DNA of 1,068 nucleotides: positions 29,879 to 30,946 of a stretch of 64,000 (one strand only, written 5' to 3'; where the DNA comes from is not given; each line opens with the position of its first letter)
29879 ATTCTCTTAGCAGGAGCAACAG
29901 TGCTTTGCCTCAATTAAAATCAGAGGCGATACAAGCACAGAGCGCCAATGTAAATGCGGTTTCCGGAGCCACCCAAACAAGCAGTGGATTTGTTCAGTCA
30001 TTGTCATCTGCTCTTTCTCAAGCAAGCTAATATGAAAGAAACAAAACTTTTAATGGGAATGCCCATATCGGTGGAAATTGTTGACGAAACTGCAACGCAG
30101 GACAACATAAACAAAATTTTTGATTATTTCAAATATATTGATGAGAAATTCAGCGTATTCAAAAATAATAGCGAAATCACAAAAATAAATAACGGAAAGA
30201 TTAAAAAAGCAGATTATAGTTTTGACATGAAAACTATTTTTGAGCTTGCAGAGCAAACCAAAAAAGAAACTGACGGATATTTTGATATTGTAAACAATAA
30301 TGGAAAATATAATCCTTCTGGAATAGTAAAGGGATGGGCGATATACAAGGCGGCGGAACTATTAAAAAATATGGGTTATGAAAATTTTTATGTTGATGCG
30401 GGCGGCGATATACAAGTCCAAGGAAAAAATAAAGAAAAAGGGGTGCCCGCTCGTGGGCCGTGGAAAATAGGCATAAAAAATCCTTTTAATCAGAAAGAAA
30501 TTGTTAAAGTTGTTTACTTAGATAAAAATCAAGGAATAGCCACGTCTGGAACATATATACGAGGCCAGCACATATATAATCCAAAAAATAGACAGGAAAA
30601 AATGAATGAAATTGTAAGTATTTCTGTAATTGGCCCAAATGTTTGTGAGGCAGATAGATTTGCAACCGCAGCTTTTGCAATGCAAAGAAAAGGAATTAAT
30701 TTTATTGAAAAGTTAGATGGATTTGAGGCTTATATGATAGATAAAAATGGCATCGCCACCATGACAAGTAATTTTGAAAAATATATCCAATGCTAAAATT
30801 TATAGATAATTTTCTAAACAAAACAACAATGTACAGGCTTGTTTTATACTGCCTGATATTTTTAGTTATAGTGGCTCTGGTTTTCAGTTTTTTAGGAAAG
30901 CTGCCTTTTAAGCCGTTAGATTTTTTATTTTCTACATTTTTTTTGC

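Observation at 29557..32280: Compact flavinylation/electron-transfer module: FMN-binding protein, ApbE flavin transferase and NqrB/RnfD-like-FNR fusion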

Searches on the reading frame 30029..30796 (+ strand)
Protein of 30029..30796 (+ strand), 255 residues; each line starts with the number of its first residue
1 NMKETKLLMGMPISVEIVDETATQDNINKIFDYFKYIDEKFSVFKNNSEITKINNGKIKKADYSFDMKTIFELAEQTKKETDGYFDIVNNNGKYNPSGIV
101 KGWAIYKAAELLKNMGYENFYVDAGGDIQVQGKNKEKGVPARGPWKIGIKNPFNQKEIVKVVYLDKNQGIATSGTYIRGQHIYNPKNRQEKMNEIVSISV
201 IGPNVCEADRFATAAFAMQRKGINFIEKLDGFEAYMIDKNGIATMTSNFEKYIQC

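Call 3: search_protein_families(library=pfam, proteins=[window:30029-30796:+], max_evalue=0.01)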
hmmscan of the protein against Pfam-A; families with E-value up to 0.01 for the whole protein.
window:30029-30796:+ (255 aa): 1 family
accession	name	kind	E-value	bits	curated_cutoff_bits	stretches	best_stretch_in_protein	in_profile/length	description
PF02424.20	ApbE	-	6.9e-41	141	25.6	2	96-236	128-266/266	ApbE family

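Call 4: search_protein_families(library=ncbifam, proteins=[window:30029-30796:+], max_evalue=0.01)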
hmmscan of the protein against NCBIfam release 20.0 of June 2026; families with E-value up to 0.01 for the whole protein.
window:30029-30796:+ (255 aa): 1 family
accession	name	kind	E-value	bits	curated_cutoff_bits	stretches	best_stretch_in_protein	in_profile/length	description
NF007774.0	PRK10461.1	equivalog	4.8e-16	58.6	498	1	97-252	184-345/351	FAD:protein FMN transferase ApbE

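Call 52: search_solved_structures(query=window:30032-30793:+, max_evalue=0.001, show_alignments=3)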
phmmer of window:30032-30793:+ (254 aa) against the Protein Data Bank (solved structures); distinct sequences matched with E-value up to 0.001: 13.
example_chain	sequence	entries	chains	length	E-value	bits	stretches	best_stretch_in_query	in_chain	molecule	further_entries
6nxi_A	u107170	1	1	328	1.2e-13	54.5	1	96-223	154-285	FAD:protein FMN transferase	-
7esa_A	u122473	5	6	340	1.2e-13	54.4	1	96-246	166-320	FAD:protein FMN transferase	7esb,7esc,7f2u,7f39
4xgw_A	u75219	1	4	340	1.7e-12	50.7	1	96-243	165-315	FAD:protein FMN transferase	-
6nxj_A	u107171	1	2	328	2.4e-12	50.2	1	96-223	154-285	FAD:protein FMN transferase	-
2o18_A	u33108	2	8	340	5.5e-12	49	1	97-243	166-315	Thiamine biosynthesis lipoprotein apbE | FAD:protein FMN transferase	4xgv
4xgx_A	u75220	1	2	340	9.7e-12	48.2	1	97-243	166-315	FAD:protein FMN transferase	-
3pnd_A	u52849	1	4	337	2.7e-11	46.7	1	97-242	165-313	Thiamine biosynthesis lipoprotein ApbE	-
1vrm_A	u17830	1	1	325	1.2e-10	44.6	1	86-220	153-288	hypothetical protein TM1553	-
5mgy_H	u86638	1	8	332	1.6e-10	44.2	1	97-248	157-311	FAD:protein FMN transferase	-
4xdt_A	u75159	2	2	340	1.3e-06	31.5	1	96-236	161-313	FAD:protein FMN transferase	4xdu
4ifu_A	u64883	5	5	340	1.3e-06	31.4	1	96-236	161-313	FAD:protein FMN transferase | Thiamine biosynthesis lipoprotein ApbE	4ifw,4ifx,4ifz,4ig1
7mgt_A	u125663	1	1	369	1.6e-06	31.1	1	96-236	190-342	FAD:protein FMN transferase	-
4xdr_A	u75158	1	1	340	1.7e-05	27.7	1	96-236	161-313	FAD:protein FMN transferase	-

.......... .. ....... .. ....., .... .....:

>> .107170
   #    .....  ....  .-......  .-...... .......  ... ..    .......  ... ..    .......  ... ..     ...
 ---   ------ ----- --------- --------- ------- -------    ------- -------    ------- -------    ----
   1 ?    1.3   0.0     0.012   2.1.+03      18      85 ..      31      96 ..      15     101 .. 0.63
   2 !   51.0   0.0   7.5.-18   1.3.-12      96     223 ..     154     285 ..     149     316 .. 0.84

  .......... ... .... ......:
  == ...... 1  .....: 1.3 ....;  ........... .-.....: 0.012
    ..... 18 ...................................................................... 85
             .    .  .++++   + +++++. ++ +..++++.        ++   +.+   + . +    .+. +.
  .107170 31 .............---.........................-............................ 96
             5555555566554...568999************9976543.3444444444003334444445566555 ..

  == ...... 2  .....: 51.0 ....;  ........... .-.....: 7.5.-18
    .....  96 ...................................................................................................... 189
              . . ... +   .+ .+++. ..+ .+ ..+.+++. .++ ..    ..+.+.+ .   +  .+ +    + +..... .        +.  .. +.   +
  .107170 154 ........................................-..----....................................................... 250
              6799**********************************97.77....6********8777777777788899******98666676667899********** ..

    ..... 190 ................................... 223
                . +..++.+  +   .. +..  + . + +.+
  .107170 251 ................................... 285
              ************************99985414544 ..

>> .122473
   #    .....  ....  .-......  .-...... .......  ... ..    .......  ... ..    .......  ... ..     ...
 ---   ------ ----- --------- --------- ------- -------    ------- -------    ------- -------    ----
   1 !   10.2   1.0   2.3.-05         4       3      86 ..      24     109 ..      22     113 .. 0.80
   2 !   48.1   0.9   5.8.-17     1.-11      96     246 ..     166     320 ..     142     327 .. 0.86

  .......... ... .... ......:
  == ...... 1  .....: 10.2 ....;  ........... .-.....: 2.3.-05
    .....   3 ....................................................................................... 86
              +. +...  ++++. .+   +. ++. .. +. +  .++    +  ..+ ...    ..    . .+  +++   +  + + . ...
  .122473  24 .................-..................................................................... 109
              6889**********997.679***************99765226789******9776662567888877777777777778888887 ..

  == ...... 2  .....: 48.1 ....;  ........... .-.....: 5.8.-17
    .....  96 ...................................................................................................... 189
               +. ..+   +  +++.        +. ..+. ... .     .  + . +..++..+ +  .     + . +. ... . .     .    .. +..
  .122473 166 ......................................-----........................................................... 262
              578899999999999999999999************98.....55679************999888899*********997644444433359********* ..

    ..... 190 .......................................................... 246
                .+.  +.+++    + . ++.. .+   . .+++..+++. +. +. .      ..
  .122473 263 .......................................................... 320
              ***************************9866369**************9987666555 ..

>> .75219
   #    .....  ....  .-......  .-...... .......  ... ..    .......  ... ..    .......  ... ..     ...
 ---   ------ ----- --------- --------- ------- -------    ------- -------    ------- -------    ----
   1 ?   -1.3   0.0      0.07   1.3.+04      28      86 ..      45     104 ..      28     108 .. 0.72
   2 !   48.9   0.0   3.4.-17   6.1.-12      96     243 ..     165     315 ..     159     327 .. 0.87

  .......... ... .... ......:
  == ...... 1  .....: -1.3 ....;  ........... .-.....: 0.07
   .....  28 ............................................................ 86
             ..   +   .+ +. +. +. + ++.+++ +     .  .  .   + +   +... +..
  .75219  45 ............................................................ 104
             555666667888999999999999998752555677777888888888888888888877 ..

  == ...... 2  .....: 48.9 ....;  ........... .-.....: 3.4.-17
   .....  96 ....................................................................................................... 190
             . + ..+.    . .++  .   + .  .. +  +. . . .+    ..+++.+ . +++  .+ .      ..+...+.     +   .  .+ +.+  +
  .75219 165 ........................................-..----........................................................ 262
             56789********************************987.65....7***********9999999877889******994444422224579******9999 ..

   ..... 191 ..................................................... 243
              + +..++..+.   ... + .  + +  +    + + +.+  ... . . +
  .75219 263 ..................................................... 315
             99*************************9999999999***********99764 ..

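Call 68: find_homologous_proteins(query=window:30032-30793:+, max_evalue=1e-10)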
Query window:30032-30793:+ (254 aa): 7792 proteins with E <= 1e-10 among 8000 candidates; the best 120 are listed.
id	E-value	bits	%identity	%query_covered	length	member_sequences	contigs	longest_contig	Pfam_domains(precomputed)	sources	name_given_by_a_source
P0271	3.8e-165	565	100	100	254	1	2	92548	PF02424.21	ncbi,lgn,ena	-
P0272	2.1e-132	458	80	99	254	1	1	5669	PF02424.21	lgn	-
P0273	4.6e-126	437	79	100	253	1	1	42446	PF02424.21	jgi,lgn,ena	-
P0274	9.0e-125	433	79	100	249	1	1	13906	PF02424.21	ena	-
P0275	2.1e-124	432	79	99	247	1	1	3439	PF02424.21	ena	-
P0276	5.5e-122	424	80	96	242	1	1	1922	PF02424.21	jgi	jgi:thiamine biosynthesis lipoprotein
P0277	2.8e-118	412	76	97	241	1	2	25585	PF02424.21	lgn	-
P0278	6.5e-117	407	72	100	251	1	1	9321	PF02424.21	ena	-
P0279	7.8e-115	401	73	100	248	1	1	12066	PF02424.21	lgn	-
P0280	8.3e-114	397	75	96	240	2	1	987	PF02424.21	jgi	jgi:thiamine biosynthesis lipoprotein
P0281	8.9e-114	397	73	97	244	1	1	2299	PF02424.21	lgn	-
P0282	1.2e-113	397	73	100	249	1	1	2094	PF02424.21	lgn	-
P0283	7.0e-113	394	71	99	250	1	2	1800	PF02424.21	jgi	jgi:thiamine biosynthesis lipoprotein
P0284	1.3e-112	393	72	99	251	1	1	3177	PF02424.21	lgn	-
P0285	8.1e-112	391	72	97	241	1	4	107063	PF02424.21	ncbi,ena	-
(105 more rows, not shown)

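Call 69: find_encoding_contigs(protein=P0271, flank=10000, max_places=3)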
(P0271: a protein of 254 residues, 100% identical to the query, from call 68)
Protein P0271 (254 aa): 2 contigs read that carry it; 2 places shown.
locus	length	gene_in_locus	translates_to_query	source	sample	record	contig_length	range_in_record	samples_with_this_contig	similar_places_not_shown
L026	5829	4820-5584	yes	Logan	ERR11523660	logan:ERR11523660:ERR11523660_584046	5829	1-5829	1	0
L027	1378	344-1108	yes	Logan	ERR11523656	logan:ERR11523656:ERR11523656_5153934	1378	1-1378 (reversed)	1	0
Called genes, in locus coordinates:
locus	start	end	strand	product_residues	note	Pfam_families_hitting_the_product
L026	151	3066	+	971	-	PF00580:UvrD-helicase, PF01443:Viral_helicase1 (faint), PF13245:AAA_19, PF21445:ADDB_N, PF13361:UvrD_C, PF13538:UvrD_C_2 (faint), PF12705:PDDEXK_1, PF01930:Cas_Cas4 (weak)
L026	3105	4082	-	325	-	PF02353:CMAS, PF13489:Methyltransf_23, PF01728:FtsJ (weak), PF07021:MetW (faint), PF13847:Methyltransf_31, PF08241:Methyltransf_11, PF08242:Methyltransf_12, PF13649:Methyltransf_25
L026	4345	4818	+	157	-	PF18210:Knl1_RWD_C (weak), PF04205:FMN_bind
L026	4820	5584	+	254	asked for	PF02424:ApbE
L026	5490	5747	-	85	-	-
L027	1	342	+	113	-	?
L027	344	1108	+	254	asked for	PF02424:ApbE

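Call 70: list_cluster_members(proteins=[P0271])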
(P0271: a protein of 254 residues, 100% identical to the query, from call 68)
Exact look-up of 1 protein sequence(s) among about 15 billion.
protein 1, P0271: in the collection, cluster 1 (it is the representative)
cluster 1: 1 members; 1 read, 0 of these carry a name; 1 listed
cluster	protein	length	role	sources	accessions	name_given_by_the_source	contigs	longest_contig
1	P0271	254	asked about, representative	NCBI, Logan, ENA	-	-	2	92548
